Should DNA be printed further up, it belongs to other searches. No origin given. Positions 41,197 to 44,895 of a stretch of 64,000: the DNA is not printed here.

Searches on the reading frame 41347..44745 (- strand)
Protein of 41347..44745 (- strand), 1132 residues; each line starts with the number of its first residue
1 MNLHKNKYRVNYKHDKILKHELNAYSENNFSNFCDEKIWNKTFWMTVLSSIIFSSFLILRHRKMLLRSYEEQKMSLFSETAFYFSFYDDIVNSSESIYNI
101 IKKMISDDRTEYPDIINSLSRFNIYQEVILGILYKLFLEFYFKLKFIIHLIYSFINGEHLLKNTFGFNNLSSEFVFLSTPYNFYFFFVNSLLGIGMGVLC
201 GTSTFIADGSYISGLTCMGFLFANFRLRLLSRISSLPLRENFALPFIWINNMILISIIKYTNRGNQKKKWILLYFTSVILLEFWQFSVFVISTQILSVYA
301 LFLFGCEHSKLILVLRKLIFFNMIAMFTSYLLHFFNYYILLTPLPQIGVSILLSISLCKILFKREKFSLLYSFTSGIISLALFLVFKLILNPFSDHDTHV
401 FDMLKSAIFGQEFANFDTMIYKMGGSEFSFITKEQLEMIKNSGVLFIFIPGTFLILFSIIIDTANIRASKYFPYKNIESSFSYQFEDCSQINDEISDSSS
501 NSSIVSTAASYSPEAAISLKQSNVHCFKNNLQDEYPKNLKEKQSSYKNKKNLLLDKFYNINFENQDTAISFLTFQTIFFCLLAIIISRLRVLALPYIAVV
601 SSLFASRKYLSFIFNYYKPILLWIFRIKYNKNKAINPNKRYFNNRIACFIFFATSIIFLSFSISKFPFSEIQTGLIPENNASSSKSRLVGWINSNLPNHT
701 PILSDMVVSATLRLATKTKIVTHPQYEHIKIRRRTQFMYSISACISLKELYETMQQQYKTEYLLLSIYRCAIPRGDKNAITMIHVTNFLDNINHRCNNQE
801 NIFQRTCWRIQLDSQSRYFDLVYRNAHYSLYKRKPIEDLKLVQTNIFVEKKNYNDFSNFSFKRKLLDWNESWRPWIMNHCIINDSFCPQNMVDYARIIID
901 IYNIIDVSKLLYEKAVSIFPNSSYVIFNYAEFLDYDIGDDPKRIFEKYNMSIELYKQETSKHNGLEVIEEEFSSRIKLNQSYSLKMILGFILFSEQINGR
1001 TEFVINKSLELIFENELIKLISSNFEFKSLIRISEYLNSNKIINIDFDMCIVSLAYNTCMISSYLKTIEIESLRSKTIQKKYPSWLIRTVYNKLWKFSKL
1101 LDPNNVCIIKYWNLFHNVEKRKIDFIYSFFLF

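Call 9: search_protein_families(library=pfam, proteins=[window:41347-44745:-], max_evalue=0.001)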
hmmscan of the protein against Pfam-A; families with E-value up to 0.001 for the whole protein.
window:41347-44745:- (1132 aa): 1 family
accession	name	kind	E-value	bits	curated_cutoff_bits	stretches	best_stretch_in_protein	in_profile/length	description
PF10034.15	Dpy19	-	9.3e-159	530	27.2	1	48-832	2-652/653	Q-cell neuroblast polarisation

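Call 36: find_homologous_proteins(query=window:41347-44745:-, max_evalue=1e-50)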
Query window:41347-44745:- (1132 aa): 12 proteins with E <= 1e-50 among 8000 candidates.
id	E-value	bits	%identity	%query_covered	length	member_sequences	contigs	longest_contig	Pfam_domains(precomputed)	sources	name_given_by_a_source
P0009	0.0e+0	2215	90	98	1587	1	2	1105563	PF14543.12,PF10034.16,PF00026.29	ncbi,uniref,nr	ncbi:Q-cell neuroblast polarization family protein [Cryptosporidium meleagridis]|uniref:Q-cell neuro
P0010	0.0e+0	1979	80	100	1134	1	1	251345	PF10034.16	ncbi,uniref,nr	ncbi:uncharacterized protein ELE39_001623 [Cryptosporidium sp. chipmunk genotype I]|uniref:uncharact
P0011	0.0e+0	1834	76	99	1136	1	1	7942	PF10034.16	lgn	-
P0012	0.0e+0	1832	76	99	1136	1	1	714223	PF10034.16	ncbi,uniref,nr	ncbi:uncharacterized protein cubi_01377 [Cryptosporidium ubiquitum]|uniref:Uncharacterized protein n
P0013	0.0e+0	1617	66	100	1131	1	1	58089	PF10034.16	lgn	-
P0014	0.0e+0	1511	63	97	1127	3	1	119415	PF10034.16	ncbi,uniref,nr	ncbi:transmembrane domain-containing protein [Cryptosporidium canis]|uniref:Transmembrane domain-con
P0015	0.0e+0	1307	54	97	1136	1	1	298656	PF10034.16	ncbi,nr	ncbi:Dpy-19/Dpy-19-like protein [Cryptosporidium felis]|nr:Dpy-19/Dpy-19-like protein [Cryptosporidi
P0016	0.0e+0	1195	52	99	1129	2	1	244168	PF10034.16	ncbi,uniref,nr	ncbi:hypothetical protein FG379_003047 [Cryptosporidium bovis]|uniref:uncharacterized protein n=1 Ta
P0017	0.0e+0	1154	52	96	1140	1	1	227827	PF10034.16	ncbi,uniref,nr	ncbi:hypothetical protein FG386_000797 [Cryptosporidium ryanae]|uniref:uncharacterized protein n=1 T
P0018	1.4e-66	243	29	35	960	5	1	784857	PF10034.16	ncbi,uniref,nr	ncbi:C-mannosyltransferase, putative [Plasmodium ovale]|uniref:C-mannosyltransferase, putative n=1 T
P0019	2.2e-60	223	26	48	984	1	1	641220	PF10034.16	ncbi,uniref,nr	ncbi:conserved Plasmodium membrane protein, unknown function [Plasmodium gallinaceum]|uniref:Unchara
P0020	3.8e-57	212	34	26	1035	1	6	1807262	PF10034.16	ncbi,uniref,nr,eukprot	ncbi:conserved Plasmodium protein, unknown function [Plasmodium berghei]|uniref:Dpy-19-like C-mannos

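Call 37: find_encoding_contigs(protein=P0012, flank=10000, max_places=1)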
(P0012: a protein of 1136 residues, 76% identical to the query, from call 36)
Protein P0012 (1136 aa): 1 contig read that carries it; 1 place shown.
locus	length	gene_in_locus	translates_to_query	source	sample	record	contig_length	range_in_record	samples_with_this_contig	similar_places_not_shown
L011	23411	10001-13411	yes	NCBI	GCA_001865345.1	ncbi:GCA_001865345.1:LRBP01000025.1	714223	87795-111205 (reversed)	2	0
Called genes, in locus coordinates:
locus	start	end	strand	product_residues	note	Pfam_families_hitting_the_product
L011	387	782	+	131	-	PF01984:dsDNA_bind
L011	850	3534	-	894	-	PF01602:Adaptin_N, PF12717:Cnd1 (faint)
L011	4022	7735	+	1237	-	PF02463:SMC_N, PF13304:AAA_21 (faint), PF13476:AAA_23, PF06470:SMC_hinge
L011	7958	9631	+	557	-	PF14543:TAXi_N, PF00026:Asp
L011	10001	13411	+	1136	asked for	PF10034:Dpy19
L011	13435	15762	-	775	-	-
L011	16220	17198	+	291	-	PF01351:RNase_HII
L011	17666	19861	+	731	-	PF08839:CDT1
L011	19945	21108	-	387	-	-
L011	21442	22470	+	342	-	PF00566:RabGAP-TBC, PF23436:RabGap-TBC_2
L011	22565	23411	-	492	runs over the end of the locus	PF00787:PX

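Call 38: find_encoding_contigs(protein=P0014, flank=10000, max_places=1)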
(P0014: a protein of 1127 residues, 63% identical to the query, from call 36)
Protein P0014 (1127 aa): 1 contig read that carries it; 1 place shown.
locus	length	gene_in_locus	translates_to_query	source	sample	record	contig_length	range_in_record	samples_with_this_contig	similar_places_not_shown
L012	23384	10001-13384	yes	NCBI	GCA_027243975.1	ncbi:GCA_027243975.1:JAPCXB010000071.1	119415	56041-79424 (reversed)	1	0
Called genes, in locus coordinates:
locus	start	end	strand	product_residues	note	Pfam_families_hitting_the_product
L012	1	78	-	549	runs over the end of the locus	-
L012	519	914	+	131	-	PF01984:dsDNA_bind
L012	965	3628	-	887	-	PF01602:Adaptin_N, PF02985:HEAT (faint), PF12717:Cnd1 (weak)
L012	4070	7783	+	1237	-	PF02463:SMC_N, PF13304:AAA_21 (faint), PF13476:AAA_23, PF06470:SMC_hinge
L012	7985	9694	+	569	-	PF00026:Asp, PF14543:TAXi_N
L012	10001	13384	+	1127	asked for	PF10034:Dpy19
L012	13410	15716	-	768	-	-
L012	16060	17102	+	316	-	PF01351:RNase_HII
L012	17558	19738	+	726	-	PF08839:CDT1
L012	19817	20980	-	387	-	-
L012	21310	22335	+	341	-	PF00566:RabGAP-TBC, PF23436:RabGap-TBC_2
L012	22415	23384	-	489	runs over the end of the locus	PF00787:PX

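Call 39: find_encoding_contigs(protein=P0015, flank=10000, max_places=1)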
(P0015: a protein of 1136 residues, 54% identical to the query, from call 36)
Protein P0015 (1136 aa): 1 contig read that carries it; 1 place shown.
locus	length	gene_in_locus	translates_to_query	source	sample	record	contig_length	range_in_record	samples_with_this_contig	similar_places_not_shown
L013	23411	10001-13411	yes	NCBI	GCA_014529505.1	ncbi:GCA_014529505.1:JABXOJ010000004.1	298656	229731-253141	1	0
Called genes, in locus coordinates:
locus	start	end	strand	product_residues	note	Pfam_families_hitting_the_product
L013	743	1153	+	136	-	PF01984:dsDNA_bind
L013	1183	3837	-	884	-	PF01602:Adaptin_N, PF12717:Cnd1 (weak)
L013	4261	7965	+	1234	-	PF02463:SMC_N, PF13304:AAA_21 (faint), PF13476:AAA_23, PF06470:SMC_hinge, PF02463:SMC_N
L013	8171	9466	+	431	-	PF00026:Asp, PF14543:TAXi_N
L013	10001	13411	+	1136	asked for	PF10034:Dpy19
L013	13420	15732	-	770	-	-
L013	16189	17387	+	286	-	PF01351:RNase_HII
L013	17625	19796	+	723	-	PF08839:CDT1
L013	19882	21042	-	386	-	-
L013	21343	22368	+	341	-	PF00566:RabGAP-TBC, PF23436:RabGap-TBC_2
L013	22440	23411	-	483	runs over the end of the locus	PF00787:PX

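Call 40: find_encoding_contigs(protein=P0016, flank=10000, max_places=1)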
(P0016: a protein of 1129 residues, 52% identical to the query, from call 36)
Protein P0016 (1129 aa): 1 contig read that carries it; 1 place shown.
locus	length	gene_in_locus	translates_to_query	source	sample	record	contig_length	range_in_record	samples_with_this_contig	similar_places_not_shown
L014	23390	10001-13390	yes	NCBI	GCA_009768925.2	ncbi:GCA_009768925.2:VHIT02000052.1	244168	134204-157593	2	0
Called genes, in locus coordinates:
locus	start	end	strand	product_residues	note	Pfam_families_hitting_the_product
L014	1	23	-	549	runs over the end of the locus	-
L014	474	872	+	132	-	PF01984:dsDNA_bind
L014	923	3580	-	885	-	PF01602:Adaptin_N, PF12717:Cnd1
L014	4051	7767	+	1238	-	PF02463:SMC_N, PF13304:AAA_21 (faint), PF13476:AAA_23, PF06470:SMC_hinge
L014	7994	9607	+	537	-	PF00026:Asp, PF14543:TAXi_N, PF14541:TAXi_C (weak)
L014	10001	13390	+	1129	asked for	PF10034:Dpy19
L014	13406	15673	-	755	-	-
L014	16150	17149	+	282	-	PF01351:RNase_HII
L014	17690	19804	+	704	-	PF08839:CDT1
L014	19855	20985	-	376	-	-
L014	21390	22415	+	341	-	PF00566:RabGAP-TBC, PF23436:RabGap-TBC_2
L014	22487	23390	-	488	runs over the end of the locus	PF00787:PX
